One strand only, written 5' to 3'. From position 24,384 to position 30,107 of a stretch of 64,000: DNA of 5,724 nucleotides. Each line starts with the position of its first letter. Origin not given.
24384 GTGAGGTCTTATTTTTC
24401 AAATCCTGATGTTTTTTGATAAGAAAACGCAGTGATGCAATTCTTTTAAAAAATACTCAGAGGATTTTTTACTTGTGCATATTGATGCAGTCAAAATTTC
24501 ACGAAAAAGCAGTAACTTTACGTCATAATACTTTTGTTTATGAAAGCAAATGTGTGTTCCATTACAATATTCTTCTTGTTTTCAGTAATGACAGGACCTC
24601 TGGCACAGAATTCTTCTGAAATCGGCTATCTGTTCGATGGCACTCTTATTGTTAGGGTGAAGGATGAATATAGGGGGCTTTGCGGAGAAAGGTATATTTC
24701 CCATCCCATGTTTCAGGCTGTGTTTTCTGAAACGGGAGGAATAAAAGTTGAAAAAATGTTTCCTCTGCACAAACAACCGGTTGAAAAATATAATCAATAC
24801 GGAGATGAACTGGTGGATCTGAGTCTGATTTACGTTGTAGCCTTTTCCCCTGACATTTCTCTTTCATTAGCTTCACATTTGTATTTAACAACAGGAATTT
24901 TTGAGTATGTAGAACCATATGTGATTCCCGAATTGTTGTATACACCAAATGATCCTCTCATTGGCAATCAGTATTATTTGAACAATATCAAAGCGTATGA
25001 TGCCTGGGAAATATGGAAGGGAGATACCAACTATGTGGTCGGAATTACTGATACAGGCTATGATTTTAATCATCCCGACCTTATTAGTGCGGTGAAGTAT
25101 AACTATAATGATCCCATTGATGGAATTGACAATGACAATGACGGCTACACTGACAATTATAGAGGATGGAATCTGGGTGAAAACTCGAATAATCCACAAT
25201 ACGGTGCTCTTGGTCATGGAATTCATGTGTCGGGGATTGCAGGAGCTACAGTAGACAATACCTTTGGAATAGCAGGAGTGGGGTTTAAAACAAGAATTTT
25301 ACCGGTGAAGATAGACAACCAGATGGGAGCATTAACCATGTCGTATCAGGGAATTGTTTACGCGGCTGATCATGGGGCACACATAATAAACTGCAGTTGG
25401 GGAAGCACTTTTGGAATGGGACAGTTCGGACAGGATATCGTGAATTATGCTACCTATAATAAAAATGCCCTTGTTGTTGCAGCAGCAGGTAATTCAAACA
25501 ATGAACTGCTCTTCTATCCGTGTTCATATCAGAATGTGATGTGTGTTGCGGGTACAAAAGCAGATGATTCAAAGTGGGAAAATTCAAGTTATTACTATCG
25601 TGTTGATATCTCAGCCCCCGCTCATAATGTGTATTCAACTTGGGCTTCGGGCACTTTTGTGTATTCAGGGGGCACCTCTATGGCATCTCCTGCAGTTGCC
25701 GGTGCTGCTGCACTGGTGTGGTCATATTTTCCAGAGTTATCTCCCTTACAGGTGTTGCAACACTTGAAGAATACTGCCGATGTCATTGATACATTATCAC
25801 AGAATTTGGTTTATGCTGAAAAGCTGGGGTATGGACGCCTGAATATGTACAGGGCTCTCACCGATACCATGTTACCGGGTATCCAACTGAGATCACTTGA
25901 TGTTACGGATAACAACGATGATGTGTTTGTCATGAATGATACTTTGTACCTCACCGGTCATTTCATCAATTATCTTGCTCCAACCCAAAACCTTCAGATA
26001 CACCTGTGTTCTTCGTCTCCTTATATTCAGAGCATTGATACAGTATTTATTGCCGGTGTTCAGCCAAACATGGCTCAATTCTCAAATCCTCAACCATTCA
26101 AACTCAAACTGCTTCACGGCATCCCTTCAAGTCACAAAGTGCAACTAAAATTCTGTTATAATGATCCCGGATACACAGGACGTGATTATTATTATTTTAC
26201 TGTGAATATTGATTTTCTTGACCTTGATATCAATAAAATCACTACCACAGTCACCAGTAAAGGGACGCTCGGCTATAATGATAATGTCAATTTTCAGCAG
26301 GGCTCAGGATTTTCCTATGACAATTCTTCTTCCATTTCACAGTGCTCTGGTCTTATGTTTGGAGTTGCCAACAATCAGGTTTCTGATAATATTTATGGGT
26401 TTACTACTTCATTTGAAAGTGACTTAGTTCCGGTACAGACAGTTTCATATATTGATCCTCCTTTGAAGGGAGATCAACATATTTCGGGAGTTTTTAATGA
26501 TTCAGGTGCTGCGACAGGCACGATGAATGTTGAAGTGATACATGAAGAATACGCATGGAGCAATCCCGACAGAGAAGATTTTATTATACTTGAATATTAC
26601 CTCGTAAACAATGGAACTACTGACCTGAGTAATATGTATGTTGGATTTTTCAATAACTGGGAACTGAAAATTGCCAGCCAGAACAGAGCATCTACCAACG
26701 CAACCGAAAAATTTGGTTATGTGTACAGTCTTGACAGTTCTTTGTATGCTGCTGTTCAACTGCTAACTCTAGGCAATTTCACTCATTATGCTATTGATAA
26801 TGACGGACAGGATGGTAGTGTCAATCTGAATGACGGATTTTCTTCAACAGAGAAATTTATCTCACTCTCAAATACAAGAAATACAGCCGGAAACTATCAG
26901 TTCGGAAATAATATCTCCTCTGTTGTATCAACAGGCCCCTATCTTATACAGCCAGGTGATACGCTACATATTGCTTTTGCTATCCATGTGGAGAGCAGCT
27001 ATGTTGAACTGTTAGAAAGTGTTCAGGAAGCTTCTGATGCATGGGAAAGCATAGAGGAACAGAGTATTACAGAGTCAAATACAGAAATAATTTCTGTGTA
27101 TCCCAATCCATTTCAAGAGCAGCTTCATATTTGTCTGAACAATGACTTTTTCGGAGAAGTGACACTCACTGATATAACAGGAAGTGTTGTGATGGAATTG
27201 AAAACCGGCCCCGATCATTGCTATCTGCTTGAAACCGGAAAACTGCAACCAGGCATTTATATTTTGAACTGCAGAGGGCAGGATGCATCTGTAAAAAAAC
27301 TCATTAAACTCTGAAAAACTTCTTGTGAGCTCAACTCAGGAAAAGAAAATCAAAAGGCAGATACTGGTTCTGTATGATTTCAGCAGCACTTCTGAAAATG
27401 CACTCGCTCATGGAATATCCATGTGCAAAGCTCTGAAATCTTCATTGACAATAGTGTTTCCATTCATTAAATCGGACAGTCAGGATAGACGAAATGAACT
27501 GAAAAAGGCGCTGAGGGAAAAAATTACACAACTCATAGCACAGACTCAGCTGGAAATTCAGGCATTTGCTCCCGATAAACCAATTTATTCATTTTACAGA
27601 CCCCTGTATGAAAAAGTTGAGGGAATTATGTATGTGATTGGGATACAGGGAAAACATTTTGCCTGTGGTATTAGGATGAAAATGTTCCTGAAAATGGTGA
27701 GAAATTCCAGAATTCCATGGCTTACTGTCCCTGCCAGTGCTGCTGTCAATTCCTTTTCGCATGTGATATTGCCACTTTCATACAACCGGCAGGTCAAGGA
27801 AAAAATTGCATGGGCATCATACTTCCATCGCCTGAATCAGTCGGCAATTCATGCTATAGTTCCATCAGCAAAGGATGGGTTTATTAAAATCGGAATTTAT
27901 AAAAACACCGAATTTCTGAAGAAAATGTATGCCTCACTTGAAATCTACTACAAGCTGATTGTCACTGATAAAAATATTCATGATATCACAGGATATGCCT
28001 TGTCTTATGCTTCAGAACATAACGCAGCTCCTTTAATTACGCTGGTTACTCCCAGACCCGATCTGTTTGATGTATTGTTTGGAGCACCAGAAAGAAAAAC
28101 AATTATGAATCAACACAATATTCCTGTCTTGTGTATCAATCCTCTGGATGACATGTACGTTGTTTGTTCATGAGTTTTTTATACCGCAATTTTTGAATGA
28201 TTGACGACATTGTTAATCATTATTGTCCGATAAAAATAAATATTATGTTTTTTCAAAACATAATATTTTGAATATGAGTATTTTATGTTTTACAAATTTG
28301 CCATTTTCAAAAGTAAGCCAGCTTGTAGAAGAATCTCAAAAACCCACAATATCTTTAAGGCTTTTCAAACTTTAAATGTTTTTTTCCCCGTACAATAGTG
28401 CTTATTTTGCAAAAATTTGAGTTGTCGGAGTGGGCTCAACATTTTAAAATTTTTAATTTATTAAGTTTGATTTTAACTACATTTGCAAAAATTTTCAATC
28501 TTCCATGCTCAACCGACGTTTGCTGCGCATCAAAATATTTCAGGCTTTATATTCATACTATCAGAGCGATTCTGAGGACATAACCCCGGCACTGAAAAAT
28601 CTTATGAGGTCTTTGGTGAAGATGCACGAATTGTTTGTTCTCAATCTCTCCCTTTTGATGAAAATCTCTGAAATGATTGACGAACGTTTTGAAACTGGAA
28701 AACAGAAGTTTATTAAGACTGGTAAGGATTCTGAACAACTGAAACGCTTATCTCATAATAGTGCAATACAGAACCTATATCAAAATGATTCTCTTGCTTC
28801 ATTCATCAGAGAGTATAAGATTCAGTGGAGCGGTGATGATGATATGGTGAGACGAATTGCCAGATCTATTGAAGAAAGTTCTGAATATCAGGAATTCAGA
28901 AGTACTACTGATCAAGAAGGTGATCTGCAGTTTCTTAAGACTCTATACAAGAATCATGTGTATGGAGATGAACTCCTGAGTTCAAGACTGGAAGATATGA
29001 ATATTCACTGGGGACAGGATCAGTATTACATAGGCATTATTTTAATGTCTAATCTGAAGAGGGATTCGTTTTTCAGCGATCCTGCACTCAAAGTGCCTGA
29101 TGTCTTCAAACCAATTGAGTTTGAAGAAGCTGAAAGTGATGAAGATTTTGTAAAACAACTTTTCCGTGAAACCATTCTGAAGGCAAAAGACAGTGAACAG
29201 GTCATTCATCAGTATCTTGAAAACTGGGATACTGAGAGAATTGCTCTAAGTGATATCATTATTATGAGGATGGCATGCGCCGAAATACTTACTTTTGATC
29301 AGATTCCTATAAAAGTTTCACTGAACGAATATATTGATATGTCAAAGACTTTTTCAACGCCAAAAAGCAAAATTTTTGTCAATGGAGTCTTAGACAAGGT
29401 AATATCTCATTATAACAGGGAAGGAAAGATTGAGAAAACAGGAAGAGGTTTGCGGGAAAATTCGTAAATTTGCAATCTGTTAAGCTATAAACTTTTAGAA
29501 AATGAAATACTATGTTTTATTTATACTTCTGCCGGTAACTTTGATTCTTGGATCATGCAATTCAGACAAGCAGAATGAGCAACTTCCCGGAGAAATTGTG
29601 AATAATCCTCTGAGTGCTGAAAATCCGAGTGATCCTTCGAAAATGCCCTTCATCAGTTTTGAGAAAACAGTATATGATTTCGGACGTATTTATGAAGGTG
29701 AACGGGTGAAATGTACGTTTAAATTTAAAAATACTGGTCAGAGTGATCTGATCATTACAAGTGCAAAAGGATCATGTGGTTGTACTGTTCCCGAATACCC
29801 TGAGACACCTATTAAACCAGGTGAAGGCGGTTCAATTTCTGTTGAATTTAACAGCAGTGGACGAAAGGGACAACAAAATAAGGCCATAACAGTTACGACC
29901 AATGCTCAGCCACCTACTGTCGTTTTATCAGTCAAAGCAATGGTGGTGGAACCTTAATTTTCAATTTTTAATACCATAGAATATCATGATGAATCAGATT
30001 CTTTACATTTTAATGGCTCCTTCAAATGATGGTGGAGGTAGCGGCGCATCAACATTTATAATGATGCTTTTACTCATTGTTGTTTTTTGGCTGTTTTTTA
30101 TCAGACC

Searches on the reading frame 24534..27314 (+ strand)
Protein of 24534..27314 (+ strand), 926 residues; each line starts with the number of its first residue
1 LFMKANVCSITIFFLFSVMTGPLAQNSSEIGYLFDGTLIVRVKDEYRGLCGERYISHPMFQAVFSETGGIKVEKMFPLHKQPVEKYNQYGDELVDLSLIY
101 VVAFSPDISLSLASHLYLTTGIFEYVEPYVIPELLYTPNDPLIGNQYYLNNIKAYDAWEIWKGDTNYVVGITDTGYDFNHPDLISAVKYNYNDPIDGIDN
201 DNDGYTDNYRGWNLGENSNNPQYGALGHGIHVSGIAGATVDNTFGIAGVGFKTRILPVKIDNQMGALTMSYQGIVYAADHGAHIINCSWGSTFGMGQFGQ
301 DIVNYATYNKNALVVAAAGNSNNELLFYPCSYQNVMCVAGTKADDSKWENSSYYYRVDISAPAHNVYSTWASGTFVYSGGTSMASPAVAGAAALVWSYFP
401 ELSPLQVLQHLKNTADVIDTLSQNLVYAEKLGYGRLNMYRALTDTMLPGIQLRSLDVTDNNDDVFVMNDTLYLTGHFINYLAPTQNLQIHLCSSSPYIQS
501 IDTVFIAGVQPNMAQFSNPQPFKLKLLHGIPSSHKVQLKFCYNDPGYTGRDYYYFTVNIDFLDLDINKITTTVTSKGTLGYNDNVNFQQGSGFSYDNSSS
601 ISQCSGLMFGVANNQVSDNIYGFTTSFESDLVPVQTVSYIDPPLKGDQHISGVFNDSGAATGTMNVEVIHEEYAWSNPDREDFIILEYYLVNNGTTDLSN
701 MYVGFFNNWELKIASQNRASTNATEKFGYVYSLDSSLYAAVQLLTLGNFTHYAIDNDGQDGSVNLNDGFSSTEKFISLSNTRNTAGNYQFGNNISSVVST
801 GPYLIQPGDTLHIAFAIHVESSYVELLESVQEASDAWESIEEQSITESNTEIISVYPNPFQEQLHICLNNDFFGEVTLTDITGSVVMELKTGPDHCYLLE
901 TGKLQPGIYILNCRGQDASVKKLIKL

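Call 88: search_protein_families(library=pfam, proteins=[window:24534-27314:+], max_evalue=0.00001)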
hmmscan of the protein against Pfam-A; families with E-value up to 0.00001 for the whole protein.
window:24534-27314:+ (926 aa): 2 families
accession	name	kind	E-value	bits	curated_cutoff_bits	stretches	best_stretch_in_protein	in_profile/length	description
PF00082.27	Peptidase_S8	-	5.6e-46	157.6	21.8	1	166-434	3-288/288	Subtilase family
PF18962.6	Por_Secre_tail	-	1.2e-08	35.5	27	1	855-924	1-74/75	Secretion system C-terminal sorting domain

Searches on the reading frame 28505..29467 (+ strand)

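Call 110: search_protein_families(library=pfam, proteins=[window:28505-29467:+], max_evalue=0.00001)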
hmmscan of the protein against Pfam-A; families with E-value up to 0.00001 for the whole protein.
window:28505-29467:+ (320 aa): 1 family
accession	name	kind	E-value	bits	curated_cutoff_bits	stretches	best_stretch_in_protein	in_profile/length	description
PF01029.23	NusB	-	1.9e-22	80.5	23.1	1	205-300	37-132/133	NusB family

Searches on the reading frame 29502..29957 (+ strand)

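Call 110: search_protein_families(library=pfam, proteins=[window:29502-29957:+], max_evalue=0.00001)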
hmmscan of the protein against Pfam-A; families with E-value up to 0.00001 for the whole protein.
window:29502-29957:+ (151 aa): 2 families
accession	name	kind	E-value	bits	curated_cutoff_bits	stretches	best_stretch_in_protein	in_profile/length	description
PF07610.17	DUF1573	-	1.7e-36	124.6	26.1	1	51-148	1-98/98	Protein of unknown function (DUF1573)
PF22544.2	HYDIN_VesB_CFA65-like_Ig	-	9e-21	74.4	25.5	1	49-146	1-99/100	HYDIN/CFA65/VesB-like, Ig-like domain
